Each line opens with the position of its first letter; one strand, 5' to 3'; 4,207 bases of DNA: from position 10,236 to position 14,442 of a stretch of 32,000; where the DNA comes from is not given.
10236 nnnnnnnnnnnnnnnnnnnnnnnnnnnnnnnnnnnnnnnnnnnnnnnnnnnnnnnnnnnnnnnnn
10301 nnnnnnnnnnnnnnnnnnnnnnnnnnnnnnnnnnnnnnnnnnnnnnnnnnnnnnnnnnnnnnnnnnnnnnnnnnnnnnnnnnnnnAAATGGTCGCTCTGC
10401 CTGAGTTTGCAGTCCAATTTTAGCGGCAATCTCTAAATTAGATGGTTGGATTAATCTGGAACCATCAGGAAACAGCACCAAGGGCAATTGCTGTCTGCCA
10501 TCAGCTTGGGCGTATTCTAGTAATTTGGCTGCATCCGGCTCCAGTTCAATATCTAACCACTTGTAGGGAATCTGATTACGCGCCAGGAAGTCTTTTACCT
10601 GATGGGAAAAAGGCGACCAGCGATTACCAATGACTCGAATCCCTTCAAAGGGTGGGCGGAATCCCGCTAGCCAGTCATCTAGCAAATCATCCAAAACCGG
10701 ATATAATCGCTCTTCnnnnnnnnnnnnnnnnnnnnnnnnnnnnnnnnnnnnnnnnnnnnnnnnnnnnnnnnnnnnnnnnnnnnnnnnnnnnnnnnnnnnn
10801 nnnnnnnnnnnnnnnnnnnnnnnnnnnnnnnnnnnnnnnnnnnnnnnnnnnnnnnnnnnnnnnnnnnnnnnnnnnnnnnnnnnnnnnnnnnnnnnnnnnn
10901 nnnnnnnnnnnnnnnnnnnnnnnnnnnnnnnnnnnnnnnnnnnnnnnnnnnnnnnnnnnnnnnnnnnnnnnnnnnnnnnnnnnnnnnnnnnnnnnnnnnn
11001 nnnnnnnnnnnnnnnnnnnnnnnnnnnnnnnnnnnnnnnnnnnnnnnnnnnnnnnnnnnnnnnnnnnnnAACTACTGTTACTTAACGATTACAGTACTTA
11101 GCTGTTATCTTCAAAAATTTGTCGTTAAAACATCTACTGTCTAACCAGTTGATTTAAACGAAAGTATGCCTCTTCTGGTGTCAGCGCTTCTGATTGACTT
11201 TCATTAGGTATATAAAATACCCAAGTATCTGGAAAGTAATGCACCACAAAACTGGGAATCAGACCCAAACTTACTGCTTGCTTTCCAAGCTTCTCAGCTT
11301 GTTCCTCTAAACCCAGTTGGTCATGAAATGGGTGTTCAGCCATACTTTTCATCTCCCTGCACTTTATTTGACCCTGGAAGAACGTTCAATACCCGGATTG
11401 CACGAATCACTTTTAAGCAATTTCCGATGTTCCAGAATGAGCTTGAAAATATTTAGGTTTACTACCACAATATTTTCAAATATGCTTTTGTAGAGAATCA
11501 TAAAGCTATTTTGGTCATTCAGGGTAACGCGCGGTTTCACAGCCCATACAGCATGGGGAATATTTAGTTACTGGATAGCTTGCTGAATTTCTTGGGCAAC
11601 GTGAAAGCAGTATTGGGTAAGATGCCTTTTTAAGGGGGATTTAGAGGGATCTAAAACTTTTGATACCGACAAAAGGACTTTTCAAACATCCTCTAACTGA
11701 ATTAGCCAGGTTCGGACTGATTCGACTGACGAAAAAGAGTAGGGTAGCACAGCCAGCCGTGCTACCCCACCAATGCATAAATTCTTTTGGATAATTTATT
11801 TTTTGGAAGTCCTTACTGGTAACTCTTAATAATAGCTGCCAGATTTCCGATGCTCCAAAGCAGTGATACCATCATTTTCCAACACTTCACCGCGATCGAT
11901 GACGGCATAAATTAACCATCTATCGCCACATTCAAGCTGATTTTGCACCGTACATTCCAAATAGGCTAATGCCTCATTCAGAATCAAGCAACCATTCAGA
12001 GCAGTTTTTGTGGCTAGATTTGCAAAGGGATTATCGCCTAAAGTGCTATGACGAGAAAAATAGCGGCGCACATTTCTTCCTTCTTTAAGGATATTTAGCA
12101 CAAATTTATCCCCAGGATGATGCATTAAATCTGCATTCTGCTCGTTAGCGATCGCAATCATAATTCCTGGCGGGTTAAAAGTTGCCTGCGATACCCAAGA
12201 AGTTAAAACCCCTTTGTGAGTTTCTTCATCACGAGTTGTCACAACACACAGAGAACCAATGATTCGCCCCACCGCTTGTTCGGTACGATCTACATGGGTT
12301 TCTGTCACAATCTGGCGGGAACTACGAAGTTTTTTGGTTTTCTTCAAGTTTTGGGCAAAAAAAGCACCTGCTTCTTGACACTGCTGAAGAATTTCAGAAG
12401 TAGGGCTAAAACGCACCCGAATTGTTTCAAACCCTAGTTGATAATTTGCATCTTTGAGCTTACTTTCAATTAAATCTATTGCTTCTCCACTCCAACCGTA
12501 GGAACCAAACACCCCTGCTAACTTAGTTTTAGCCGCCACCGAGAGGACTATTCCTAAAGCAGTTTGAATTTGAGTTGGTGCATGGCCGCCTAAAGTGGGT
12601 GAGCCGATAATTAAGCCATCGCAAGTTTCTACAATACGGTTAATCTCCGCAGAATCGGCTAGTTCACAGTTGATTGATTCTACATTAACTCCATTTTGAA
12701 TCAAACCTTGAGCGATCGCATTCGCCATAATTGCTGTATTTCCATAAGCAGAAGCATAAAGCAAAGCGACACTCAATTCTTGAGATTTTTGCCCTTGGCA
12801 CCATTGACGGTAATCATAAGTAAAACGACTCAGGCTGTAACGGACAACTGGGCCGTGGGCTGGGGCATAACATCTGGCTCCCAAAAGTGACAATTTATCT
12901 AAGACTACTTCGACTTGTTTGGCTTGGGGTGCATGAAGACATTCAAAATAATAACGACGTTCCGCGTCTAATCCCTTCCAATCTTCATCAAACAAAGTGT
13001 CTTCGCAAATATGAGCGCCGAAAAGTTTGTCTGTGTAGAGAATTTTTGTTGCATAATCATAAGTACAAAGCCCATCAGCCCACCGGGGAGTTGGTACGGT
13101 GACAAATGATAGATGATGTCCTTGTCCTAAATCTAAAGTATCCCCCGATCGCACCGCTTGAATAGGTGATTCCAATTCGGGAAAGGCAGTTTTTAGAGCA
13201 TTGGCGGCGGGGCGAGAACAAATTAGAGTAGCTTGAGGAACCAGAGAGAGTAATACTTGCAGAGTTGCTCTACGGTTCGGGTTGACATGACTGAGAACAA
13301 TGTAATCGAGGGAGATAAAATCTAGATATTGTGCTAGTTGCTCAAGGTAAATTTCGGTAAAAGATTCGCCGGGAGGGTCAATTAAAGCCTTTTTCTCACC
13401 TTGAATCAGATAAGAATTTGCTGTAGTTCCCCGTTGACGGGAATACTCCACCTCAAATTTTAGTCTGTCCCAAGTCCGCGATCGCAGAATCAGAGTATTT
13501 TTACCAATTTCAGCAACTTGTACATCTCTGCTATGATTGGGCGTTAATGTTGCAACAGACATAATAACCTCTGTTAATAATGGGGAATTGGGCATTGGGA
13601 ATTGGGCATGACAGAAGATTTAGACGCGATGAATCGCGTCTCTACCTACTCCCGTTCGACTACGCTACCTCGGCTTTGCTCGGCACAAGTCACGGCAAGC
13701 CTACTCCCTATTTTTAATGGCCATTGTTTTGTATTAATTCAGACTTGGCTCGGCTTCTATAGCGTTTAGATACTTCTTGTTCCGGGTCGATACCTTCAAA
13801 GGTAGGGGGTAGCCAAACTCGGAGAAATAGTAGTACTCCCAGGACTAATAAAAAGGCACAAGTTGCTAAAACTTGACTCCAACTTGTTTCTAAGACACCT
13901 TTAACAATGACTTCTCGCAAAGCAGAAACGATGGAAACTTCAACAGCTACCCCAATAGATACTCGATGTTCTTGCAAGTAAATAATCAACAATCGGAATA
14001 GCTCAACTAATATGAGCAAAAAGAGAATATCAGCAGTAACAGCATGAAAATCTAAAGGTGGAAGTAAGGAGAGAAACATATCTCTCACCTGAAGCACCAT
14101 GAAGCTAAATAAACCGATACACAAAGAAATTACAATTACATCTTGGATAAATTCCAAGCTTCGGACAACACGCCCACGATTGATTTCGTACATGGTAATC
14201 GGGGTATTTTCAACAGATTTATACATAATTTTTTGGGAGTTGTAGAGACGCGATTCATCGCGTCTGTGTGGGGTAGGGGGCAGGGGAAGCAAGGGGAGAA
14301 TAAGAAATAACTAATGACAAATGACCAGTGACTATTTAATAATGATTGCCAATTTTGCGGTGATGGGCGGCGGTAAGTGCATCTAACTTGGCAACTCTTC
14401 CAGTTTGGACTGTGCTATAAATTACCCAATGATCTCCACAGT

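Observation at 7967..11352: cNMP-sensing two-component module whose regulator output is a Grx-like + TrxR-like flavoprotein lacking both canonical CxxC centres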

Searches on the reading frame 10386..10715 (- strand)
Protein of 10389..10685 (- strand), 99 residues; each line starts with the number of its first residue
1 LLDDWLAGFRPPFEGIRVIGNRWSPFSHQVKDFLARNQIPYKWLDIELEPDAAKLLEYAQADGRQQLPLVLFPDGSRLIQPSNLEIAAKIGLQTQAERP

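Call 63: search_protein_families(library=pfam, proteins=[window:10389-10685:-], max_evalue=1)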
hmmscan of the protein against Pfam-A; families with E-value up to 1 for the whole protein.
seq(99 aa): 3 families
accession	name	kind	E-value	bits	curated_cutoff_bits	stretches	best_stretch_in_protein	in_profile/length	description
PF00462.30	Glutaredoxin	-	0.00023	21.7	22.9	1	25-70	10-53/60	Glutaredoxin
PF13409.12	GST_N_2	-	0.0009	20.3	25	1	23-76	1-55/70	Glutathione S-transferase, N-terminal domain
PF02798.26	GST_N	-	0.14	13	20.9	1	18-73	5-60/76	Glutathione S-transferase, N-terminal domain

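Call 71: predict_structure(alignment_id=A4)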
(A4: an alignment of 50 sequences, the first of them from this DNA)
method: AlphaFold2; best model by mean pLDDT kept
length: 110 residues; sequences in the alignment: 50
mean_pLDDT: 84.6   pTM: 0.70
mean pLDDT of the five models: 84.6, 83.5, 81.7, 77.7, 73.8
residues with pLDDT >= 90: 52; 70-90: 43; 50-70: 11; < 50: 4
segments of 3 or more residues with pLDDT < 50: 106-109
pLDDT, mean of each block of 10 residues (from residue 1): 73 82 86 92 94 93 87 81 91 92 59
secondary structure, 60 per line:
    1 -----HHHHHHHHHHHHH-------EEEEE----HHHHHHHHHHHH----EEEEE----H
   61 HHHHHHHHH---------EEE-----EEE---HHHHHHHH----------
elements in order: H6-18 E26-30 H35-46 E51-55 H60-69 E79-81 E87-89 H93-100

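Call 76: fold_search(model_id=the predicted structure, library=pdb)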
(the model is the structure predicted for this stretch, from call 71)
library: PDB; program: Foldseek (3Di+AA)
matches with E <= 10: 1262; with E <= 0.001: 12
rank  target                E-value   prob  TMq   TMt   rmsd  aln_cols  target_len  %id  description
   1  2lqo_MODEL_1_A        8.0e-05  1.00  0.57  0.68   5.1        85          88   28  Mrx1 reduced (released 2012-10-03)
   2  3ic4                  1.3e-04  1.00  0.59  0.69   4.0        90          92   18  The crystal structure of the glutaredoxin(grx-1) from Archaeoglobus fulgidus (released 2009-08-18)
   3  7c12_A                3.7e-04  1.00  0.60  0.88   1.6        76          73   22  beta1 domain-swapped structure of monothiol cGrx1(C16S) (released 2020-11-18)
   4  3zit_B                4.6e-04  1.00  0.63  0.86   2.1        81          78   20  Crystal structure of the thioredoxin-like protein BC3987 mutant T8A (released 2013-01-23)
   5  7c10_B                6.9e-04  1.00  0.56  0.81   2.3        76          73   20  Dithiol cGrx1 (released 2020-11-18)
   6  4fiw                  7.3e-04  1.00  0.55  0.77   2.2        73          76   29  X-ray crystal structure of Corynebacterium glutamicum Nrdh-redoxin at 1.5A (released 2013-02-06)
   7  5w1j_A                7.3e-04  1.00  0.51  0.11   3.4        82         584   20  Echinococcus granulosus thioredoxin glutathione reductas (egTGR) (released 2017-11-22)
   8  3h8q_B                7.8e-04  1.00  0.53  0.55   6.9        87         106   15  Crystal structure of glutaredoxin domain of human thioredoxin reductase 3 (released 2009-05-12)
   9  3uiw_B                7.8e-04  1.00  0.55  0.56   8.5       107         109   15  Zebrafish Grx2 (APO) (released 2013-03-27)
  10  3grx_MODEL_1_A        9.6e-04  1.00  0.53  0.67   3.8        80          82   21  NMR STRUCTURE OF ESCHERICHIA COLI GLUTAREDOXIN 3-GLUTATHIONE MIXED DISULFIDE COMPLEX, 20 STRUCTURES (released 1999-03-30)
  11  1g6y_A                9.6e-04  1.00  0.56  0.27   4.0        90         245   16  CRYSTAL STRUCTURE OF THE GLOBULAR REGION OF THE PRION PROTEIN URE2 FROM YEAST SACCHAROMYCES CEREVISIAE (released 2001-02-21)
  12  4tr1_B                9.6e-04  1.00  0.52  0.60   7.2        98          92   17  Crystal structure of GSH-bound cGrx2/C15S (released 2014-10-01)
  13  7pwe_B                1.0e-03  1.00  0.59  0.36   2.7        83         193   19  Crystal structure of the glutaredoxin/ferredoxin disulfide reductase fusion protein from Desulfotalea psychrophila Lsv (released 2022-10-05)
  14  3h8q_A                1.0e-03  1.00  0.53  0.53   3.7        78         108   15  Crystal structure of glutaredoxin domain of human thioredoxin reductase 3 (released 2009-05-12)
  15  4glt_A                1.0e-03  1.00  0.54  0.31   4.1        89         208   17  Crystal structure of glutathione s-transferase MFLA_2116 (target EFI-507160) from methylobacillus flagellatus kt with  (released 2012-08-29)
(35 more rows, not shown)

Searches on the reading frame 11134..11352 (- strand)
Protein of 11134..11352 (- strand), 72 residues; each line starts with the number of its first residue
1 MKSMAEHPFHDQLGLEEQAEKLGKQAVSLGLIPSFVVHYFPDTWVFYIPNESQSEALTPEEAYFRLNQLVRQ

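Call 3: search_protein_families(library=pfam, proteins=[window:11134-11352:-], max_evalue=0.01)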
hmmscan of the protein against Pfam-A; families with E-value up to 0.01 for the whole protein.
window:11134-11352:- (72 aa): 0 families

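Call 4: search_protein_families(library=ncbifam, proteins=[window:11134-11352:-], max_evalue=0.01)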
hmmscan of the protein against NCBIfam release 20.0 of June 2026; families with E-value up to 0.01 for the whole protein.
window:11134-11352:- (72 aa): 0 families

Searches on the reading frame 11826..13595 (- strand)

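Call 3: search_protein_families(library=pfam, proteins=[window:11826-13595:-], max_evalue=0.01)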
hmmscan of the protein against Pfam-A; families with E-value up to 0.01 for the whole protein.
window:11826-13595:- (589 aa): 5 families
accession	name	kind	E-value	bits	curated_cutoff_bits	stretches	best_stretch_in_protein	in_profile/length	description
PF01613.24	Flavin_Reduct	-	9.6e-21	74.9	27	1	443-580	2-142/153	Flavin reductase like domain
PF19583.5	ODP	-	1.4e-15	58.1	27.2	1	59-248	3-194/194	ODP family beta lactamase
PF00258.30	Flavodoxin_1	-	1.4e-11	45.1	25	1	278-409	1-142/143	Flavodoxin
PF12724.12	Flavodoxin_5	-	0.0015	19.3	27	1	278-342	2-61/145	Flavodoxin domain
PF03358.20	FMN_red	-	0.0025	17.8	24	0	287-363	16-112/152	NADPH-dependent FMN reductase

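Call 4: search_protein_families(library=ncbifam, proteins=[window:11826-13595:-], max_evalue=0.01)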
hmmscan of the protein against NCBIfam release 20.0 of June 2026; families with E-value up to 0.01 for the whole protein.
window:11826-13595:- (589 aa): 20 families
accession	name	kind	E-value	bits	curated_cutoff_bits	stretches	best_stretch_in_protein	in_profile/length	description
NF003954.0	PRK05452.1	equivalog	9.7e-63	212.7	711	1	36-450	11-431/479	anaerobic nitric oxide reductase flavorubredoxin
NF008887.0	PRK11921.1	equivalog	8.3e-62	209.3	635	1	41-418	16-396/396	anaerobic nitric oxide reductase flavorubredoxin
TIGR01753.1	flav_short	equivalog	8.7e-16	58.7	123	1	276-411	1-137/140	flavodoxin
NF005246.0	PRK06756.1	subfamily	4.7e-13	49.4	130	1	276-417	4-147/148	flavodoxin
NF004049.0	PRK05568.1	equivalog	8.1e-13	48.9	206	1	276-412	4-138/142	flavodoxin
NF045733.1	StyMonoxStyB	equivalog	1.5e-09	38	200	1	440-570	6-132/150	styrene monooxygenase NADH-dependent flavin reductase subunit StyB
NF045630.1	monooxsub_HsaB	equivalog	3.6e-09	36.7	230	1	439-566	11-137/186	3-hydroxy-9,10-secoandrosta-1,3,5(10)-triene-9,17-dione monooxygenase reductase subunit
NF005216.0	PRK06703.1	subfamily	1.5e-08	34.8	127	1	277-419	5-149/151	flavodoxin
NF004050.0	PRK05569.1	subfamily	3e-08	34.1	136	1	276-411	4-137/141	flavodoxin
NF042921.1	HpaC_Thermus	equivalog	6.9e-08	32.6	200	1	436-562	3-123/150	4-hydroxyphenylacetate 3-monooxygenase reductase subunit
NF045919.1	HphnlacHdxRed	equivalog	1.5e-06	27.5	340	1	440-563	12-134/309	p-hydroxyphenylacetate 3-hydroxylase reductase component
TIGR02296.1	HpaC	equivalog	1.7e-05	24.9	205.95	1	442-569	5-134/154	4-hydroxyphenylacetate 3-monooxygenase, reductase component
NF005587.0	PRK07308.1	equivalog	4.5e-05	23.7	138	1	278-408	6-137/147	flavodoxin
NF052639.1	FlvnRedFerAPor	equivalog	5.6e-05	22.8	260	1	439-568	8-134/158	flavin reductase FerA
TIGR03615.1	RutF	equivalog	7.2e-05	22.8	254.75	1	440-567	8-135/156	NADH-dependent FMN reductase RutF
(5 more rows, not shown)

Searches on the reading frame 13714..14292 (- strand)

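Call 3: search_protein_families(library=pfam, proteins=[window:13714-14292:-], max_evalue=0.01)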
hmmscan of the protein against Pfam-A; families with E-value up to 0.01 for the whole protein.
window:13714-14292:- (192 aa): 1 family
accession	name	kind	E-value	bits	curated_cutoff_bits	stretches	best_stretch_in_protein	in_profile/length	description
PF06146.17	PsiE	-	1.3e-13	51.7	23.9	1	52-157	9-116/122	Phosphate-starvation-inducible E family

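Call 4: search_protein_families(library=ncbifam, proteins=[window:13714-14292:-], max_evalue=0.01)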
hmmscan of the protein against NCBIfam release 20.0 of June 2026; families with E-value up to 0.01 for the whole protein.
window:13714-14292:- (192 aa): 0 families
